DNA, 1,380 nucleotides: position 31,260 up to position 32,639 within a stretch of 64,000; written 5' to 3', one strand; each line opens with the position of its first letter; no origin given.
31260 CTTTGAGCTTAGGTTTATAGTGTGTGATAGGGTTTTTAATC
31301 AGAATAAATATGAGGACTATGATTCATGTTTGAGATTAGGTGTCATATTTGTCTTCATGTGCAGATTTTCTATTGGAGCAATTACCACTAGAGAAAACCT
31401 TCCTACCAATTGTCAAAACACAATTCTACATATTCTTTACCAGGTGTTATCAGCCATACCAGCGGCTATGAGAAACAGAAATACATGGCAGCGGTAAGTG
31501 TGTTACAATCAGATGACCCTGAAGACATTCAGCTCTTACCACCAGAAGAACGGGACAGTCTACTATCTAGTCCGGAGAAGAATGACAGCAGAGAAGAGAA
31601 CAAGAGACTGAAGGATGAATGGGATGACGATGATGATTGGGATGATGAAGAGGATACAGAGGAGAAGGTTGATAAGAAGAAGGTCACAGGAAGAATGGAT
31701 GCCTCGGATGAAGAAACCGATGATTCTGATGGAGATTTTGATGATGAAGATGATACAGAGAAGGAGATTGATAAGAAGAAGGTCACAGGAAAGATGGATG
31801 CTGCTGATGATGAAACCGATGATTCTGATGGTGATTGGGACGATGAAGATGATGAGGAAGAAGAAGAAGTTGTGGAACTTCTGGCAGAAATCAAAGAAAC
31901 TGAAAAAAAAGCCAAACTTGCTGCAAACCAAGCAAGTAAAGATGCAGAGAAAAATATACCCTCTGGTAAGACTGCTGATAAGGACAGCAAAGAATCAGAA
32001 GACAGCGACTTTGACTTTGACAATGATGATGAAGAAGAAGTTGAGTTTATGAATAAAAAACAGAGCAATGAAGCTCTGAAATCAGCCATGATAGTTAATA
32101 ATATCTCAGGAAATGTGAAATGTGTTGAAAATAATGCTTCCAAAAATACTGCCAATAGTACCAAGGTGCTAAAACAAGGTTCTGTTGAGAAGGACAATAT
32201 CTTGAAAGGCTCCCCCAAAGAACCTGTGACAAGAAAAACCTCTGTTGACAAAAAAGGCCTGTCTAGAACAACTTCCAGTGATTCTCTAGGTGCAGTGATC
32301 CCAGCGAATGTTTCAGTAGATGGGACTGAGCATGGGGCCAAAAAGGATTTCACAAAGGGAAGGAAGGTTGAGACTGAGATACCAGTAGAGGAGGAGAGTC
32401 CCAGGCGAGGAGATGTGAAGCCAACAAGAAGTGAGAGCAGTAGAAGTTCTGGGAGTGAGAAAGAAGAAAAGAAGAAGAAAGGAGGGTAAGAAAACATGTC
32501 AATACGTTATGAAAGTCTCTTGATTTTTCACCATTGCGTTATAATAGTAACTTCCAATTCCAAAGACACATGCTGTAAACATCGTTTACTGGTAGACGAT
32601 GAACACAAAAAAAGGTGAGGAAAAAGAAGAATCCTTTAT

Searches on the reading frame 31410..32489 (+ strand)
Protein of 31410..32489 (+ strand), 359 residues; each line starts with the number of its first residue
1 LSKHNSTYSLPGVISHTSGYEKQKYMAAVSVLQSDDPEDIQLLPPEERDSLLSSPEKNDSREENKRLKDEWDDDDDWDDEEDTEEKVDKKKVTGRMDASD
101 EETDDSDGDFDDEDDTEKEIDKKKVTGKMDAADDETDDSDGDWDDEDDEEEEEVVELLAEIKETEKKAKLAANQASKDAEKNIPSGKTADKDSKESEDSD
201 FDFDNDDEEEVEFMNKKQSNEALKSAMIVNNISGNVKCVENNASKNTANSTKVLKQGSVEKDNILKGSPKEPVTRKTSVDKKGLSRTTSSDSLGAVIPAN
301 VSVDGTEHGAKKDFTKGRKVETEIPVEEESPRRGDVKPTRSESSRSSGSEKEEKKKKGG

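Call 35: search_protein_families(library=pfam, proteins=[window:31410-32489:+], max_evalue=0.01)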
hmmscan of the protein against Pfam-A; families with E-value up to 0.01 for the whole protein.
window:31410-32489:+ (359 aa): 0 families

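Call 40: find_encoding_contigs(protein=window:31410-32489:+, flank=2000, max_places=4)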
Protein window:31410-32489:+ (359 aa): no gene with exactly this product is on record in the collection.
